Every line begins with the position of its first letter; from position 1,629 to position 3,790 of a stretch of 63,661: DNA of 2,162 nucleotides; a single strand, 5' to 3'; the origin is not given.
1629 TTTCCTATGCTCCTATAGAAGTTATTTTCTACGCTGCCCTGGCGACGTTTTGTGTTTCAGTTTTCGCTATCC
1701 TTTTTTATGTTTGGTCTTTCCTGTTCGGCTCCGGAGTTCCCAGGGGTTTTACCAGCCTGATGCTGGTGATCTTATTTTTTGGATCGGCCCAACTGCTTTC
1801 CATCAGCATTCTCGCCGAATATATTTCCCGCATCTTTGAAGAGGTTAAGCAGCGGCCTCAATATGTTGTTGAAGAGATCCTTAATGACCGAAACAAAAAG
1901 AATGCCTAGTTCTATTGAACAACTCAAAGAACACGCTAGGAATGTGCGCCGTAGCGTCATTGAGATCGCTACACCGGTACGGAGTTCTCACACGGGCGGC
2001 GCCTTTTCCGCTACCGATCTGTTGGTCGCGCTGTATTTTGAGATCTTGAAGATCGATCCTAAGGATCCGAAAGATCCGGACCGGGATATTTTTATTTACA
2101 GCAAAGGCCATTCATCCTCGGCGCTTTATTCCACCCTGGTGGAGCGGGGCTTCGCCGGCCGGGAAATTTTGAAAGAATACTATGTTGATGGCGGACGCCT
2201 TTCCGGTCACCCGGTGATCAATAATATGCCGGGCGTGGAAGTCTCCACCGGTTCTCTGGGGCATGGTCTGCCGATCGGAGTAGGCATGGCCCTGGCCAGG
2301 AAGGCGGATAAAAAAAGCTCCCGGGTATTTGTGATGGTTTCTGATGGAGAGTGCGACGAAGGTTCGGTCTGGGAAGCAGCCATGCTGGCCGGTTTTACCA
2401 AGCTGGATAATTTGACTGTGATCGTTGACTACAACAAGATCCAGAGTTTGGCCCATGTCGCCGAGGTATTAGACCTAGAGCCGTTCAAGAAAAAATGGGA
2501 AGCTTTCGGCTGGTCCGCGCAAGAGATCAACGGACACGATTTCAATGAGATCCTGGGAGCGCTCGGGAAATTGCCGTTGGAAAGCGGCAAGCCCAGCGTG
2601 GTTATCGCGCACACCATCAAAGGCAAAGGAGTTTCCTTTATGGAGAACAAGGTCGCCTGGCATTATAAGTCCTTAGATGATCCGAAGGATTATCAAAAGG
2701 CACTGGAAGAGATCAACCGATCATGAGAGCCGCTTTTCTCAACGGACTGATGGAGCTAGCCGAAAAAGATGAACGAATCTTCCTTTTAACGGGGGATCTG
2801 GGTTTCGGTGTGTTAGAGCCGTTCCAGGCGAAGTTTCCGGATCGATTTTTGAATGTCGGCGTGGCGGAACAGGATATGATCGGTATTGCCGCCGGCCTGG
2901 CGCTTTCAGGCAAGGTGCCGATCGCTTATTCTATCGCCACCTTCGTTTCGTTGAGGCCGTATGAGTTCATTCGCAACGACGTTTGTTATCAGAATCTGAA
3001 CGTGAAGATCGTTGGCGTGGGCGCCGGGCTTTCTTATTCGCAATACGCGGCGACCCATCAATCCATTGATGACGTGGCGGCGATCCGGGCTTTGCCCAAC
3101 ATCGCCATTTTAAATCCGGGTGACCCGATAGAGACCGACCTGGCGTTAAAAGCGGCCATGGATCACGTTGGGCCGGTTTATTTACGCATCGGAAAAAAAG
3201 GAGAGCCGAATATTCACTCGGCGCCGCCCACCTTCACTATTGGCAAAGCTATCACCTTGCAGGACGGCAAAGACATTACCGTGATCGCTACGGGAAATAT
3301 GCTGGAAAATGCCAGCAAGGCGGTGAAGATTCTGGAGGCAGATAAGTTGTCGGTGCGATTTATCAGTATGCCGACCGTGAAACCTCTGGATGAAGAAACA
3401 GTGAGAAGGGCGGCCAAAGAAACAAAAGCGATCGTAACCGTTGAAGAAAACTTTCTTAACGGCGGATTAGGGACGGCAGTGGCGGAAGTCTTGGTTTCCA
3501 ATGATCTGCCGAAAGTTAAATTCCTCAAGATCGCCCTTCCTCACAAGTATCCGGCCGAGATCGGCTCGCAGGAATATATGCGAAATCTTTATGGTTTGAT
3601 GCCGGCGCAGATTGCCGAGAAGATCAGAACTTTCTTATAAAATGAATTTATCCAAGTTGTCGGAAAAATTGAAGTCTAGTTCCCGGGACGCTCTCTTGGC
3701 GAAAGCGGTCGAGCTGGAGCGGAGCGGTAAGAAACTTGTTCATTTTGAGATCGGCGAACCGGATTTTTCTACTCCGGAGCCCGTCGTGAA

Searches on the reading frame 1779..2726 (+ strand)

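Call 6: search_protein_families(library=pfam, proteins=[window:1779-2726:+], max_evalue=0.001)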
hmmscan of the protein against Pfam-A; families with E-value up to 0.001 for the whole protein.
window:1779-2726:+ (315 aa): 3 families
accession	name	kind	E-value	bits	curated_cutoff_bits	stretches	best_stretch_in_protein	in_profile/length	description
PF00456.26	Transketolase_N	-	5.7e-42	144.3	22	1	53-301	6-265/334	Transketolase, thiamine diphosphate binding domain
PF13292.11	DXP_synthase_N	-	4.5e-08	33.1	21.2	1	45-221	14-173/274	1-deoxy-D-xylulose-5-phosphate synthase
PF00676.26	E1_dh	-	7.5e-06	25.6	22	1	155-261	98-203/300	Dehydrogenase E1 component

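Call 47: search_protein_families(library=ncbifam, proteins=[window:1779-2726:+], max_evalue=0.00001)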
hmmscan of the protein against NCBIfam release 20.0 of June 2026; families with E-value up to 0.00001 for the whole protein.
window:1779-2726:+ (315 aa): 10 families
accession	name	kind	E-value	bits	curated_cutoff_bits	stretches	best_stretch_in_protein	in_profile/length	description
NF004559.0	PRK05899.2-5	equivalog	2.2e-84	283.9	488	1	36-313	5-280/627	transketolase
NF004556.0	PRK05899.2-2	equivalog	1.7e-71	241.4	575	1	38-312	6-276/639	transketolase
TIGR00232.1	tktlase_bact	equivalog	9.2e-45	153.1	682.25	1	56-301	7-263/654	transketolase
NF004558.0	PRK05899.2-4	equivalog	8.8e-40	136.7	788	1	65-301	19-260/651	transketolase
TIGR00759.1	aceE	equivalog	3.8e-11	41.7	859.9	1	100-219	128-257/885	pyruvate dehydrogenase (acetyl-transferring), homodimeric type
TIGR00204.1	dxs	equivalog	5.2e-10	38.5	465.95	1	43-220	12-172/616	1-deoxy-D-xylulose-5-phosphate synthase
TIGR03182.1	PDH_E1_alph_y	equivalog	5.3e-10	38.7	393.85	1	158-288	110-242/315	pyruvate dehydrogenase (acetyl-transferring) E1 component subunit alpha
TIGR03186.1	AKGDH_not_PDH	exception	6.8e-08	31.3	1408.3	0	101-219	129-257/889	alpha-ketoglutarate dehydrogenase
NF008968.0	PRK12315.1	subfamily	1.5e-06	26.8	510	0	46-305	18-270/582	1-deoxy-D-xylulose-5-phosphate synthase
NF003933.0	PRK05444.2-2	equivalog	8.7e-06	24.5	395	0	45-299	21-267/606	1-deoxy-D-xylulose-5-phosphate synthase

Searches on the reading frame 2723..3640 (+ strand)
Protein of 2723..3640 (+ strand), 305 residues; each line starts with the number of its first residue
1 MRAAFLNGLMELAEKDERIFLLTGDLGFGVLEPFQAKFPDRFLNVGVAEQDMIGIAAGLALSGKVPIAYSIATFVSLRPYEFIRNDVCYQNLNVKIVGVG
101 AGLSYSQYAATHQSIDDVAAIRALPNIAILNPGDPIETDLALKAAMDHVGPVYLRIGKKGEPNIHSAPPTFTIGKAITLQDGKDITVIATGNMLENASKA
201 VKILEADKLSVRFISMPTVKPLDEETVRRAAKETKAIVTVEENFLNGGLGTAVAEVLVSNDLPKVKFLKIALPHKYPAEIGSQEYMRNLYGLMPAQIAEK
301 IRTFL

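Call 6: search_protein_families(library=pfam, proteins=[window:2723-3640:+], max_evalue=0.001)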
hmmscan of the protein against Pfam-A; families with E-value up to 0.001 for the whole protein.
window:2723-3640:+ (305 aa): 4 families
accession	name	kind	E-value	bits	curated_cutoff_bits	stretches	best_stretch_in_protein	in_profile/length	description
PF02779.29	Transket_pyr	-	5.5e-33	114.5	27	1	1-158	5-169/174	Transketolase, pyrimidine binding domain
PF02780.25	Transketolase_C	-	6.7e-28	97.5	25.9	1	174-297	1-124/124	Transketolase, C-terminal domain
PF22613.1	Transketolase_C_1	-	4.3e-06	27.3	27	1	182-231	11-55/113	Transketolase-like TK C-terminal domain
PF17147.9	PFOR_II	-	5.4e-06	27.1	27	1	184-265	2-86/102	Pyruvate:ferredoxin oxidoreductase core domain II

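Call 47: search_protein_families(library=ncbifam, proteins=[window:2723-3640:+], max_evalue=0.00001)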
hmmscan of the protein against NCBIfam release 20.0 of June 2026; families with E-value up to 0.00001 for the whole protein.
window:2723-3640:+ (305 aa): 10 families
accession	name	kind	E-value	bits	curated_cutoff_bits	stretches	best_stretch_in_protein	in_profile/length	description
NF004559.0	PRK05899.2-5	equivalog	1.2e-62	212.1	488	1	2-304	321-623/627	transketolase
TIGR00204.1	dxs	equivalog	8.5e-52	176.5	465.95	1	4-305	315-615/616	1-deoxy-D-xylulose-5-phosphate synthase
NF003933.0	PRK05444.2-2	equivalog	4.2e-38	131.3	395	1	9-303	303-603/606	1-deoxy-D-xylulose-5-phosphate synthase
NF008968.0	PRK12315.1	subfamily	4.2e-36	124.4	510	1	28-303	310-579/582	1-deoxy-D-xylulose-5-phosphate synthase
NF004556.0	PRK05899.2-2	equivalog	1.6e-32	112.6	575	1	2-304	325-637/639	transketolase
NF006667.0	PRK09212.1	subfamily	1.3e-22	80.1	321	1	2-260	7-279/327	pyruvate dehydrogenase complex E1 component subunit beta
NF008854.0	PRK11892.1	equivalog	3.1e-18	65.7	454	1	30-260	182-418/464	pyruvate dehydrogenase complex E1 component subunit beta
TIGR00232.1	tktlase_bact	equivalog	7.8e-17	60.9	682.25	1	40-225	396-583/654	transketolase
NF004558.0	PRK05899.2-4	equivalog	3.1e-14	52.3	788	1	35-241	386-597/651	transketolase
NF006412.0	PRK08659.1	equivalog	1.5e-06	27.7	411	1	180-244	272-336/378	2-oxoacid:acceptor oxidoreductase subunit alpha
